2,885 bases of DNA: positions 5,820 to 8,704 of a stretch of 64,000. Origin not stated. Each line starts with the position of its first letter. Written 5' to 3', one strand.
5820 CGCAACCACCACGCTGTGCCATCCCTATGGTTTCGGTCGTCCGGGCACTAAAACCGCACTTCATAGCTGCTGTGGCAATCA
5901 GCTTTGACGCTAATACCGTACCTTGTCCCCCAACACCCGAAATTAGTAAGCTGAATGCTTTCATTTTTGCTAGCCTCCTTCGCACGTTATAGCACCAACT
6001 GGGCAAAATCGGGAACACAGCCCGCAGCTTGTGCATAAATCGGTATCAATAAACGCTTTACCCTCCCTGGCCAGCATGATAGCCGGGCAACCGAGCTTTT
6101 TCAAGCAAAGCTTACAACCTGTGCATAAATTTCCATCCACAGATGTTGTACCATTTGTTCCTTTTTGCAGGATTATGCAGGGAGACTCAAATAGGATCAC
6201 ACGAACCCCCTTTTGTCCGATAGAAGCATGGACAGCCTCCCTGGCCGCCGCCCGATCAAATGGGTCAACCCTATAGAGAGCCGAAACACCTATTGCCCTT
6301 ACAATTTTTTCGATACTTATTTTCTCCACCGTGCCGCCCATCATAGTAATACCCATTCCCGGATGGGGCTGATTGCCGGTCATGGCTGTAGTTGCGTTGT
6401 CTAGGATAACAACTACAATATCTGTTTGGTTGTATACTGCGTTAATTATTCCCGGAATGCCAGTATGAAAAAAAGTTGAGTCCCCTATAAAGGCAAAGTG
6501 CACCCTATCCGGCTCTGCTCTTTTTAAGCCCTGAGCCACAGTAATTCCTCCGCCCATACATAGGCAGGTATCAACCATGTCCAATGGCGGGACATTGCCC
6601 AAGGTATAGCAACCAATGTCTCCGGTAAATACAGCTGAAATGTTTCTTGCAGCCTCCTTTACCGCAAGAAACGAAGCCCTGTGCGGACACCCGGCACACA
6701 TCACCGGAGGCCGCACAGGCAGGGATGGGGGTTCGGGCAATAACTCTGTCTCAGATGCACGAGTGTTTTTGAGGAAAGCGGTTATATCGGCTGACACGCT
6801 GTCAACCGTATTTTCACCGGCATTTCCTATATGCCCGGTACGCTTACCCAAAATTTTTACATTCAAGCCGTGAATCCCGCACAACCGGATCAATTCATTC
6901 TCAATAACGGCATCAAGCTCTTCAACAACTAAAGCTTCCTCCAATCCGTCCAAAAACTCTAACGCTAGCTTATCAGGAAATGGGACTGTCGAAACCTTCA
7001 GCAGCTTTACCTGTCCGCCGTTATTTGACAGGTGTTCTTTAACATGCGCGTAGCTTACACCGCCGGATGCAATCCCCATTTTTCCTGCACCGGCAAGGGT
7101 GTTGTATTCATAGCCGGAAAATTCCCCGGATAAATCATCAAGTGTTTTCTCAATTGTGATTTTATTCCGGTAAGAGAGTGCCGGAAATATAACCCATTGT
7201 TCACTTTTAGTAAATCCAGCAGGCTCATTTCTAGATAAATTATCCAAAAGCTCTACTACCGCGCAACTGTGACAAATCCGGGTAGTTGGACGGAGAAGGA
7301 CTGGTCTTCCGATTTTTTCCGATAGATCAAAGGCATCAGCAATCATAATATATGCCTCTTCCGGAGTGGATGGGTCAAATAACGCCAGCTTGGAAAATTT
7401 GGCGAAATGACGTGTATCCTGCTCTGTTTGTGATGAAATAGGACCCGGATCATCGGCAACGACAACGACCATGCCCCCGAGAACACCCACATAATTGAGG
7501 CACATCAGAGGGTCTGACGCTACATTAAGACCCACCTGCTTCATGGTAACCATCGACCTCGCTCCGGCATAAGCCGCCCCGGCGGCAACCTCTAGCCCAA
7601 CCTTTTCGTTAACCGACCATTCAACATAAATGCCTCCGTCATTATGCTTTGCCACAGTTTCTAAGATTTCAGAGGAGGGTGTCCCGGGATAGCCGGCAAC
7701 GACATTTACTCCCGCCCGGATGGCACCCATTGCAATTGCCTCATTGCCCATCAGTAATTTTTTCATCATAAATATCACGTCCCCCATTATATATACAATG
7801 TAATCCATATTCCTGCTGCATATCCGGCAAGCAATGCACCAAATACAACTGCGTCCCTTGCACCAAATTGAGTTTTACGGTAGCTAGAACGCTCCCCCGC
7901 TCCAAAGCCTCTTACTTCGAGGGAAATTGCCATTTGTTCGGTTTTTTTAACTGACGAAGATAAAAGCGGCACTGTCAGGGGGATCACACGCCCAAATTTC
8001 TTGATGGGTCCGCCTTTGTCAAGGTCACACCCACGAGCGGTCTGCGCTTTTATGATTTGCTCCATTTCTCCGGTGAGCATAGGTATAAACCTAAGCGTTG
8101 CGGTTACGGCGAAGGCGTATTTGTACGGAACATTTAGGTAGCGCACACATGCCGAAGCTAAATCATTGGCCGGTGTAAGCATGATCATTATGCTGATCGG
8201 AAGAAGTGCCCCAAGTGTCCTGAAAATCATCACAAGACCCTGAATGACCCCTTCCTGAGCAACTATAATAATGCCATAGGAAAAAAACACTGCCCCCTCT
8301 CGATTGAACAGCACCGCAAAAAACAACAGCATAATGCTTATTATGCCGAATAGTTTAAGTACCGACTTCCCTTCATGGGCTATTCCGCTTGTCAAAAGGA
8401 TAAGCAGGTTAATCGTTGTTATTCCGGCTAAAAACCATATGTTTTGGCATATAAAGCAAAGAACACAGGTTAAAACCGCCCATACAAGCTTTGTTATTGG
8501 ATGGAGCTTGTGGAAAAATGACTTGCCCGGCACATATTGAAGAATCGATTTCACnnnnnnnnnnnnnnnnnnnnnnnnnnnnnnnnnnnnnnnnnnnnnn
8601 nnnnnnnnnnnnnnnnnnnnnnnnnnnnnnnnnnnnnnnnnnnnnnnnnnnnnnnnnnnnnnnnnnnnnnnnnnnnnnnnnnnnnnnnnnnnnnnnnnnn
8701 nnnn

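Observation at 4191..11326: Trp-type T-box heads a trpP / dedicated ECF module / indolepyruvate oxidoreductase / aryl-acetate-CoA ligase gene string: possible starvation-induced tryptophan salvage from indoleacetate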

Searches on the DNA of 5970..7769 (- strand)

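Call 43: search_rna_families(sources=[L081, L083, L086, L111, L113, L134, L136], threshold=evalue, max_evalue=0.001)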
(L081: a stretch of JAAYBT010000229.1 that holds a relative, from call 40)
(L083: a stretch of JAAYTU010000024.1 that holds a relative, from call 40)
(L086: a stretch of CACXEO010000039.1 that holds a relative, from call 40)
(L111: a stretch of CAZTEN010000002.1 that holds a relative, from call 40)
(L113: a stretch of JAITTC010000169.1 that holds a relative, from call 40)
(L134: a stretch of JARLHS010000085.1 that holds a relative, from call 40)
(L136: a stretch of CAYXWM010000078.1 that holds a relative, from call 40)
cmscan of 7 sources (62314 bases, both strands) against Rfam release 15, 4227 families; matches with E-value up to 0.001: 10.
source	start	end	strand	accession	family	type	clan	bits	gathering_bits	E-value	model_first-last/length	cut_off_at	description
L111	3411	3659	+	RF00230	T-box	Cis-reg; leader;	-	108.9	93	3.8e-23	1-219/219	no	T-box leader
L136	2507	2755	+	RF00230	T-box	Cis-reg; leader;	-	97.2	93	3.9e-20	1-219/219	no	T-box leader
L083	16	262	+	RF00230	T-box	Cis-reg; leader;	-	88.9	93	5.4e-18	1-219/219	no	T-box leader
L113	79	295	+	RF00230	T-box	Cis-reg; leader;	-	87.9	93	9.7e-18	1-219/219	no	T-box leader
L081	7702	7943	+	RF00230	T-box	Cis-reg; leader;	-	82.8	93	2e-16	1-219/219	no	T-box leader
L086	1238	1468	+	RF00230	T-box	Cis-reg; leader;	-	78.9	93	2e-15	1-219/219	no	T-box leader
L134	179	422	+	RF00230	T-box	Cis-reg; leader;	-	70.1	93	3.7e-13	1-219/219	no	T-box leader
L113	3981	4234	+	RF00230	T-box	Cis-reg; leader;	-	67.1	93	2.2e-12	1-219/219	no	T-box leader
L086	6787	6870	-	RF00005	tRNA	Gene; tRNA;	CL00001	54.2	29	6.6e-09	1-71/71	no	tRNA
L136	8840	8893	-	RF00005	tRNA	Gene; tRNA;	CL00001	39.4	29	8.3e-05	19-71/71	5'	tRNA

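Call 72: search_rna_families(sources=[L082, L088, L101, L096], threshold=evalue, max_evalue=0.01)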
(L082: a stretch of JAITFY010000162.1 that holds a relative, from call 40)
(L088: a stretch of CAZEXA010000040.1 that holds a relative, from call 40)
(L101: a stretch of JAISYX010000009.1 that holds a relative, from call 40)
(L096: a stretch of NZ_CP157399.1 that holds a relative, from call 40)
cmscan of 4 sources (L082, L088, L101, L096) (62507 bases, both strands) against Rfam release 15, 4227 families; matches with E-value up to 0.01: 1.
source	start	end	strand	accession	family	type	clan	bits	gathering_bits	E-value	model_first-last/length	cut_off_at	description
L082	6276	6337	+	RF01544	TB11Cs5H3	Gene; snRNA; snoRNA; HACA-box;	-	30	50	0.0084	1-65/65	no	Trypanosomatid snoRNA TB11Cs5H3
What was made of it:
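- Tried and rejected: Rfam on four unregulated members of the Trp-linked ligase clade found no known RNA element (call 72).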

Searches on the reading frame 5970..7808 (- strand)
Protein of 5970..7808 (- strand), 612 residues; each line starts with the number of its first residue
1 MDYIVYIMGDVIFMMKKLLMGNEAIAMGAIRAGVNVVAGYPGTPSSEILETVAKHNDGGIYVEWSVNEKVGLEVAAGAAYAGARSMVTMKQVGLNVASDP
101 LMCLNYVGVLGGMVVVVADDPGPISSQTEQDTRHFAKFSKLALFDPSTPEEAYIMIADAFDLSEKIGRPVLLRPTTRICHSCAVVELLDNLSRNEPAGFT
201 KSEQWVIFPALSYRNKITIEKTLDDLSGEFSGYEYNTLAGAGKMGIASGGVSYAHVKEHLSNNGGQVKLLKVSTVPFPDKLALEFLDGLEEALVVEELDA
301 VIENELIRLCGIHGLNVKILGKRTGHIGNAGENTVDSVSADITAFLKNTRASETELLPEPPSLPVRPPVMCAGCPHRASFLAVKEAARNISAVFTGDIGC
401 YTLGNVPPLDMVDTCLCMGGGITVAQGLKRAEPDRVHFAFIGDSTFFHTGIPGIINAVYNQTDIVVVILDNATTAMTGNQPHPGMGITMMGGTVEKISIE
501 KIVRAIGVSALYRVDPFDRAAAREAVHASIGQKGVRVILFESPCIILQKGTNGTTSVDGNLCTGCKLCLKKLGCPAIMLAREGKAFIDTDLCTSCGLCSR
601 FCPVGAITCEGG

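Call 5: search_protein_families(library=pfam, proteins=[window:5970-7808:-])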
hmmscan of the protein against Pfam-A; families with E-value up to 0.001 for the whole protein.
window:5970-7808:- (612 aa): 9 families
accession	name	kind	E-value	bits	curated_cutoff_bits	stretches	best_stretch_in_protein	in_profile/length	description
PF02775.26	TPP_enzyme_C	-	5e-24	85.3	21.9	1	397-538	1-149/151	Thiamine pyrophosphate enzyme, C-terminal TPP binding domain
PF01855.24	POR_N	-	8.2e-15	55.6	27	1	28-191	2-171/231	Pyruvate flavodoxin/ferredoxin oxidoreductase, thiamine diP-bdg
PF00037.32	Fer4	-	4.4e-10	39.4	21.1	1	586-608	2-24/24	4Fe-4S binding domain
PF14697.11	Fer4_21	-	8.9e-07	29.4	35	1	557-608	3-58/59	4Fe-4S dicluster domain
PF12837.12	Fer4_6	-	1.2e-05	25.5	25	1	586-607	3-24/24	4Fe-4S binding domain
PF13237.11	Fer4_10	-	3.6e-05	24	25.5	0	557-603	4-53/53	4Fe-4S dicluster domain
PF12838.12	Fer4_7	-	0.00016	22.5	27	1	562-606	2-52/52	4Fe-4S dicluster domain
PF12797.12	Fer4_2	-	0.00032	20.9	24.5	1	584-604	2-22/22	4Fe-4S binding domain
PF13187.11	Fer4_9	-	0.00076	19.9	27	1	562-607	2-52/52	4Fe-4S dicluster domain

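Call 6: search_protein_families(library=ncbifam, proteins=[window:5970-7808:-])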
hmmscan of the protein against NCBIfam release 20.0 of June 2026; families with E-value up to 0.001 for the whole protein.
window:5970-7808:- (612 aa): 44 families (the best 25 are shown)
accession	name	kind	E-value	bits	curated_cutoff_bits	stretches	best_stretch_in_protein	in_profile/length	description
TIGR03336.1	IOR_alpha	equivalog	6.4e-218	724.9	650.9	1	15-607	1-595/595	indolepyruvate ferredoxin oxidoreductase subunit alpha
NF009589.0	PRK13030.1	subfamily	1.6e-27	95.6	816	1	75-503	110-567/1170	indolepyruvate ferredoxin oxidoreductase family protein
TIGR03710.1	OAFO_sf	subfamily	2.7e-20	72.5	482.75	1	18-172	195-356/561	2-oxoacid:acceptor oxidoreductase subunit alpha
NF006412.0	PRK08659.1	equivalog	2.3e-19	69.8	411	1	16-90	5-80/378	2-oxoacid:acceptor oxidoreductase subunit alpha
NF009588.0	PRK13029.1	subfamily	8.7e-17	60.3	952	1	338-485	425-564/1196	indolepyruvate ferredoxin oxidoreductase family protein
NF005507.0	PRK07119.1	subfamily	1.3e-16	60.3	399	1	14-186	2-181/352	3-methyl-2-oxobutanoate dehydrogenase subunit VorB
NF007206.0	PRK09627.1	equivalog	9.3e-13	47.8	579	1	20-187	7-181/375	2-oxoglutarate synthase subunit alpha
NF006232.0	PRK08366.1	equivalog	4.5e-08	32.1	646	1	14-189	5-184/394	2-ketoisovalerate ferredoxin oxidoreductase subunit alpha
NF007202.0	PRK09623.1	equivalog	2.1e-07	31.2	166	1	556-609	47-100/105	3-methyl-2-oxobutanoate dehydrogenase subunit delta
NF040682.1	PorA_Arch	equivalog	1.9e-06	27.1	550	1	16-96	3-86/387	pyruvate synthase subunit PorA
NF040864.1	HgcB_ferredoxin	equivalog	2e-06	27.5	99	1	554-611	8-65/93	mercury methylation ferredoxin HgcB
NF007203.0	PRK09624.1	equivalog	2.7e-06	27.6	171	1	559-608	50-99/105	pyuvate ferredoxin oxidoreductase subunit delta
NF041778.1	hetero_SS_HdrA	equivalog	3.8e-06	25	1400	1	551-611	578-637/771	ferredoxin:CoB-CoM heterodisulfide reductase subunit HdrA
NF058577.1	FdxA_fam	equivalog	5.2e-06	26.5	65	1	561-606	8-52/52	4Fe-4S ferredoxin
NF045764.1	PhenlGlyoxDHPadG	equivalog_domain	5.2e-06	25.2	700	1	20-104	6-93/398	NADH-dependent phenylglyoxylate dehydrogenase subunit alpha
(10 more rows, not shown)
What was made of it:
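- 5970..7769 (-): iorA (indolepyruvate:ferredoxin oxidoreductase alpha subunit, 599 aa from ATG 7769). Alternative in-frame starts are at 7789 (TAATG) and 7808. TPP and 2x[4Fe-4S] domains are present (calls 5, 6).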

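Call 40: find_related_loci(query=A3, collection=genome_contigs, flank=8000)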
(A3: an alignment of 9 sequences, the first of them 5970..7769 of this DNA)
Query A3 (599 aa) in genome_contigs; peptide patterns used: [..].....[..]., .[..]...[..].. (x = any residue, [..] = any of these).
599 stretches matched a pattern (row limit reached: there are more); 585 encode a relative of the query (tblastn E <= 1e-3); the best 80 are kept; 80 distinct loci.
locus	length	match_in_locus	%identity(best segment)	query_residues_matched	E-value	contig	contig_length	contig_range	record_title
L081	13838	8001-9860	67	1-597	0e+0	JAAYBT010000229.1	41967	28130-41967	MAG: Clostridiaceae bacterium isolate AS06rmzACSIP_356 418102_AS06, whole genome shotgun sequence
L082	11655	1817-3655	67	1-597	0e+0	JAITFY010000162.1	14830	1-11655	MAG: Treponema sp. isolate Pal332_bin4 k119_1030881, whole genome shotgun sequence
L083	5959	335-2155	69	1-594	0e+0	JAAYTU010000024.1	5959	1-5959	MAG: Clostridiaceae bacterium isolate AS24abBPME_94 6067_AS24, whole genome shotgun sequence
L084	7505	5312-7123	69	1-599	0e+0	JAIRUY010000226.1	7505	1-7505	MAG: Treponema sp. isolate Ehx436_bin20 k119_1488616, whole genome shotgun sequence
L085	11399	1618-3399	69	1-598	0e+0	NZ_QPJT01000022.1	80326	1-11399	Anaerobacterium chartisolvens strain DSM 27016 Ga0244570_122, whole genome shotgun sequence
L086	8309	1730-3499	63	1-594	0e+0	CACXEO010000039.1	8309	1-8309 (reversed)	MAG: Ruminococcaceae bacterium isolate RUG11193 genome assembly, contig: RUG11193_asm_39, whole genome shotgun sequence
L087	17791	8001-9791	63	1-599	0e+0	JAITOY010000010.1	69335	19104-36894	MAG: Synergistaceae bacterium isolate Po218_bin80 k119_428962, whole genome shotgun sequence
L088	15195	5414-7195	66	2-594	0e+0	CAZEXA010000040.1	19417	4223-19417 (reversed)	MAG TPA_asm: uncultured Eubacteriales bacterium isolate SRP192927_co3_117 genome assembly, contig: NODE_6013_length_1941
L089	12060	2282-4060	62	1-594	0e+0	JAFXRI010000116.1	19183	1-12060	MAG: Ruminococcus sp. isolate RGIG6675 Sheep_Rumen-1__c1566752, whole genome shotgun sequence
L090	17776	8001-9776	62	1-594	0e+0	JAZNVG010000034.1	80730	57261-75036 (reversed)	MAG: Acutalibacteraceae bacterium isolate T1900044791_TS20190257.MAGScoT_cleanbin_000008 SGB_2649_k141_12584, whole geno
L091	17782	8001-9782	60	4-598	0e+0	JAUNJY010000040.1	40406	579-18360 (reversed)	MAG: bacterium isolate S2R_St_11 NODE_241_length_40406_cov_12.486679, whole genome shotgun sequence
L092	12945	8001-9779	60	1-594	0e+0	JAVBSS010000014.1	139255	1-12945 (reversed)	MAG: Lachnospiraceae bacterium isolate EPI_MAG_00229 c_000009414011, whole genome shotgun sequence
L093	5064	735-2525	61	4-599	0e+0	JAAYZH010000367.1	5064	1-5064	MAG: Clostridiaceae bacterium isolate AS06rmzACSIP_306 703435_AS06, whole genome shotgun sequence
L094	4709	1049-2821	59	4-595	0e+0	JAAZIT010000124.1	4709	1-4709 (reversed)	MAG: Clostridiales bacterium isolate AS21ysBPME_10 108888_AS21, whole genome shotgun sequence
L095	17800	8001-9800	59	3-594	0e+0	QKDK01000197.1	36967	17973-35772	MAG: Clostridia bacterium isolate SZUA-448 scaffold_2104, whole genome shotgun sequence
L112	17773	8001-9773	62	1-594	0e+0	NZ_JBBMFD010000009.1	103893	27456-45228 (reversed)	Solibaculum intestinale strain CLA-JM-H44 CLAJMH44_contig_9_length_103893, whole genome shotgun sequence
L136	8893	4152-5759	64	1-537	0e+0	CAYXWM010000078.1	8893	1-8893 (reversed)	MAG TPA_asm: uncultured Defluviitaleaceae bacterium isolate SRP242652_co2_103 genome assembly, contig: NODE_8422_length_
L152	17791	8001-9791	56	1-597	0e+0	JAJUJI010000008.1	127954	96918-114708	MAG: Clostridiales bacterium isolate bin113 k141_244172_length_127954_cov_159.7210, whole genome shotgun sequence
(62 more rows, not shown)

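Call 47: search_protein_families(library=pfam, proteins=[L136:2976-4151:+, L085:284-1606:+, L081:11965-13161:+, L086:6976-8166:+, L112:12675-13850:+, L112:11620-12342:+, L087:12412-13725:+, L152:10893-12158:+, L152:12158-13081:+, L085:5269-6069:+], max_evalue=0.00001)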
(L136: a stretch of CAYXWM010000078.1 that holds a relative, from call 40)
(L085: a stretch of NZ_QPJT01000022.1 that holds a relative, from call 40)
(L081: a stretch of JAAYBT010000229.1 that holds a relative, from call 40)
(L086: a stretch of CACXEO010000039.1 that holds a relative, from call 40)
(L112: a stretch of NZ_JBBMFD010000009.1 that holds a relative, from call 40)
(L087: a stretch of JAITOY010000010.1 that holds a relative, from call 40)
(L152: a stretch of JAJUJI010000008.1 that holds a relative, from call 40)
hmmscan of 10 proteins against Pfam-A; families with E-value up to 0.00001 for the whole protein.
L136:2976-4151:+ (391 aa): 1 family
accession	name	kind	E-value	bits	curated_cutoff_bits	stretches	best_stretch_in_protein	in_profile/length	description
PF07690.21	MFS_1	-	1.6e-32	113.3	33.4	2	21-189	9-175/347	Major Facilitator Superfamily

L085:284-1606:+ (440 aa): 1 family
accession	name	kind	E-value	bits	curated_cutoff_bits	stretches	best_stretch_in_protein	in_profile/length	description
PF07690.21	MFS_1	-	2.2e-44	152.2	33.4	2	66-403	8-347/347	Major Facilitator Superfamily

L081:11965-13161:+ (398 aa): 0 families

L086:6976-8166:+ (396 aa): 3 families
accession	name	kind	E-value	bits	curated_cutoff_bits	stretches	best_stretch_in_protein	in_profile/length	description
PF01743.26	PolyA_pol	-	1.5e-37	129.2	23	1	23-144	1-125/126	Poly A polymerase head domain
PF13735.12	tRNA_NucTran2_2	-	1.8e-11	44.7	27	1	256-388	15-148/149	tRNA nucleotidyltransferase domain 2 putative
PF12627.12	PolyA_pol_RNAbd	-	2.1e-09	37.4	22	1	172-220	1-49/64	Probable RNA and SrmB- binding site of polymerase A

L112:12675-13850:+ (391 aa): 0 families

L112:11620-12342:+ (240 aa): 1 family
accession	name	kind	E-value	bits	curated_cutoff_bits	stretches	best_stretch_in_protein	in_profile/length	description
PF08713.17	DNA_alkylation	-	3.1e-17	63.4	21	1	19-220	3-212/213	DNA alkylation repair enzyme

L087:12412-13725:+ (437 aa): 3 families
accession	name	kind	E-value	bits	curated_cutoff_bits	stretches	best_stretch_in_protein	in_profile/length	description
PF16576.10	HlyD_D23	-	8.8e-11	41.9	30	1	97-314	23-213/214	Barrel-sandwich domain of CusB or HlyD membrane-fusion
PF13437.12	HlyD_3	-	1e-10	42.8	22.2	1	202-312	1-106/106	HlyD family secretion protein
PF13533.13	Biotin_lipoyl_2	-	4.5e-08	33.2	29.8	1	94-125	1-32/32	Biotin-lipoyl like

L152:10893-12158:+ (421 aa): 2 families
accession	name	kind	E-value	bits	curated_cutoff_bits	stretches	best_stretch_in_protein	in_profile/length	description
PF22599.2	SecDF_P1_head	-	2.9e-19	69.5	27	1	135-230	18-113/114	SecDF, P1 head subdomain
PF02355.23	SecD_SecF_C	-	5e-13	49.3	20.5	1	233-391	13-174/189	Protein export membrane protein SecD/SecF, C-terminal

L152:12158-13081:+ (307 aa): 1 family
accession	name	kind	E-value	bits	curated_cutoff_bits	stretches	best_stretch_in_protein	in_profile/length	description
PF02355.23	SecD_SecF_C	-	3.3e-49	167.3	20.5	1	113-299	11-188/189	Protein export membrane protein SecD/SecF, C-terminal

L085:5269-6069:+ (266 aa): 2 families
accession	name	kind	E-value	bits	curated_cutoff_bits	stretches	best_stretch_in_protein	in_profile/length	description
PF03358.20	FMN_red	-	1.1e-18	67.7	24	1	1-132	1-124/152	NADPH-dependent FMN reductase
PF02525.22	Flavodoxin_2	-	1.3e-08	35.2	27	1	1-128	1-139/198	Flavodoxin-like fold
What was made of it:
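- L136 has T-box-MFS-iorAB-ligase (call 47).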

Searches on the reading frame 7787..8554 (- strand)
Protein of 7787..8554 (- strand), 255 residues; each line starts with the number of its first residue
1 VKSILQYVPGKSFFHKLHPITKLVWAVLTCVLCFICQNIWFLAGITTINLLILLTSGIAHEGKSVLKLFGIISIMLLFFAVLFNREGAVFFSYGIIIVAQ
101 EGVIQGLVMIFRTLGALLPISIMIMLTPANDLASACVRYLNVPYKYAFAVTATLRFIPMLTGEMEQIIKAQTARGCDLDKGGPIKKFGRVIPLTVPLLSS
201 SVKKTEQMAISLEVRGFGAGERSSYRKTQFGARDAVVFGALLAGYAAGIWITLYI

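Call 5: search_protein_families(library=pfam, proteins=[window:7787-8554:-])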
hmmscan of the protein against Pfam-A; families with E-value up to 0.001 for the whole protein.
window:7787-8554:- (255 aa): 1 family
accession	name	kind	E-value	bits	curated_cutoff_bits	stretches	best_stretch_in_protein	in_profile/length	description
PF02361.21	CbiQ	-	8.6e-35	120.8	25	1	11-219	2-210/216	Cobalt transport protein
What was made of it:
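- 7787..8554 (-): ecfT (ECF transmembrane T component, 255 aa, GTG start overlapping the ecfA2 stop). PF02361 CbiQ, E=8.6e-35 (call 5).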

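Call 6: search_protein_families(library=ncbifam, proteins=[window:7787-8554:-])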
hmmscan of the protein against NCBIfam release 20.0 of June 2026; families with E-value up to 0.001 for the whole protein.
window:7787-8554:- (255 aa): 1 family
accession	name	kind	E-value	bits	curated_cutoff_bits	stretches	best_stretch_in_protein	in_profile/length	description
TIGR02454.1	ECF_T_CbiQ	equivalog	5.2e-20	72.1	111.8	1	17-215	1-200/200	cobalt ECF transporter T component CbiQ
